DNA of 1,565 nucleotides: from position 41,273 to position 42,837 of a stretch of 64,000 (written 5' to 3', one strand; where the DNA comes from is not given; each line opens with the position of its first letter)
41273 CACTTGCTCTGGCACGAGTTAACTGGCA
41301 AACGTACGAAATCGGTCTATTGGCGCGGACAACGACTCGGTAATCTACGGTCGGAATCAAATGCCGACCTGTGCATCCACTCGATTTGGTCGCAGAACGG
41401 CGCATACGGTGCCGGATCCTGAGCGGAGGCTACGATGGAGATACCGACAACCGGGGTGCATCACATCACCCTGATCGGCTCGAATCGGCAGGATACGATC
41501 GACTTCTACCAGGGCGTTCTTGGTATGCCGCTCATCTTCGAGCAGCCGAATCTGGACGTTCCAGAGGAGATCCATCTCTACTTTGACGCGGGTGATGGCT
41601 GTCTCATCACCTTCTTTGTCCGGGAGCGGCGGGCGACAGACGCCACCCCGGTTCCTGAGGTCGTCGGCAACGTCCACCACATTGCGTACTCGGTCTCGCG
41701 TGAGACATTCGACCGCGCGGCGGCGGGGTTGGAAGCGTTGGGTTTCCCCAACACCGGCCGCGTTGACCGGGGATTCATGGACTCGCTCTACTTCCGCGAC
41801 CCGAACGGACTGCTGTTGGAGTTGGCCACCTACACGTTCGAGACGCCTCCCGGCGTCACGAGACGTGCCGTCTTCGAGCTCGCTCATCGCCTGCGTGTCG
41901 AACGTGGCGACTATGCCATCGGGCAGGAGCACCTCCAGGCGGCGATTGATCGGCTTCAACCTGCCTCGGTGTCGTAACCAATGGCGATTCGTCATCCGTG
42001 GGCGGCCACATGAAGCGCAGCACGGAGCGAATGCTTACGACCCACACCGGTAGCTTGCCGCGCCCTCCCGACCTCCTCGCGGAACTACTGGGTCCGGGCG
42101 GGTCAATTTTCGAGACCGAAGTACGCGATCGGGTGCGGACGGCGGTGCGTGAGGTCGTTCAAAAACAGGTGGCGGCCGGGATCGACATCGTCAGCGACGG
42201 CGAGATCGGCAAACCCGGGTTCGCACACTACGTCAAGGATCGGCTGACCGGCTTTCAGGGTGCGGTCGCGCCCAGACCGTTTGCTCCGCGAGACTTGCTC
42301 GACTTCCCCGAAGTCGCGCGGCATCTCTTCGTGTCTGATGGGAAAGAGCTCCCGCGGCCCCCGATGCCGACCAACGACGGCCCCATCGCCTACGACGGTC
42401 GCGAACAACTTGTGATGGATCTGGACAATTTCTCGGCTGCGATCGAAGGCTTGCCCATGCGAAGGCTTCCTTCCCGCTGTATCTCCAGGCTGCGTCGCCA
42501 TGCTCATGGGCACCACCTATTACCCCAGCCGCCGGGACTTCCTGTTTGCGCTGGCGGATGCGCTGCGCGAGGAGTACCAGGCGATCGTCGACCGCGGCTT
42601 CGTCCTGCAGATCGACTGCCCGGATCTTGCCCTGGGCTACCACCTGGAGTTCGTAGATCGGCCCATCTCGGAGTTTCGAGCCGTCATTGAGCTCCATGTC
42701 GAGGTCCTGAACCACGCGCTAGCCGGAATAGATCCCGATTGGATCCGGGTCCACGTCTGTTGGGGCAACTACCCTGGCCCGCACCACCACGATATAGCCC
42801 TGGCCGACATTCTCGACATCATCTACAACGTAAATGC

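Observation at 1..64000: Very high density of disrupted genes: about twenty in 64 kb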

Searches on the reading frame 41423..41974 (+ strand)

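Call 20: search_protein_families(library=pfam, proteins=[window:41423-41974:+], max_evalue=0.01)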
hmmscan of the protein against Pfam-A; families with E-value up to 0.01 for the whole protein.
window:41423-41974:+ (184 aa): 2 families
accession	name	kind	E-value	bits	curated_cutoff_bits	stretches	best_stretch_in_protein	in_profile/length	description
PF00903.31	Glyoxalase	-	4.6e-14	53.3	20.6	1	12-134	2-121/121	Glyoxalase/Bleomycin resistance protein/Dioxygenase superfamily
PF13669.12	Glyoxalase_4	-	0.00045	20.9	27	1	13-112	1-95/109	Glyoxalase/Bleomycin resistance protein/Dioxygenase superfamily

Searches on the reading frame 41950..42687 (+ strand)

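Call 20: search_protein_families(library=pfam, proteins=[window:41950-42687:+], max_evalue=0.01)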
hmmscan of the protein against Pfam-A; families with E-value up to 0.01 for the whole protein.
window:41950-42687:+ (246 aa): 1 family
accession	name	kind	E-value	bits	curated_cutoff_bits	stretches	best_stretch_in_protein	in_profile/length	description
PF01717.24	Meth_synt_2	-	0.0055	16.5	21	1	29-102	2-76/324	Cobalamin-independent synthase, Catalytic domain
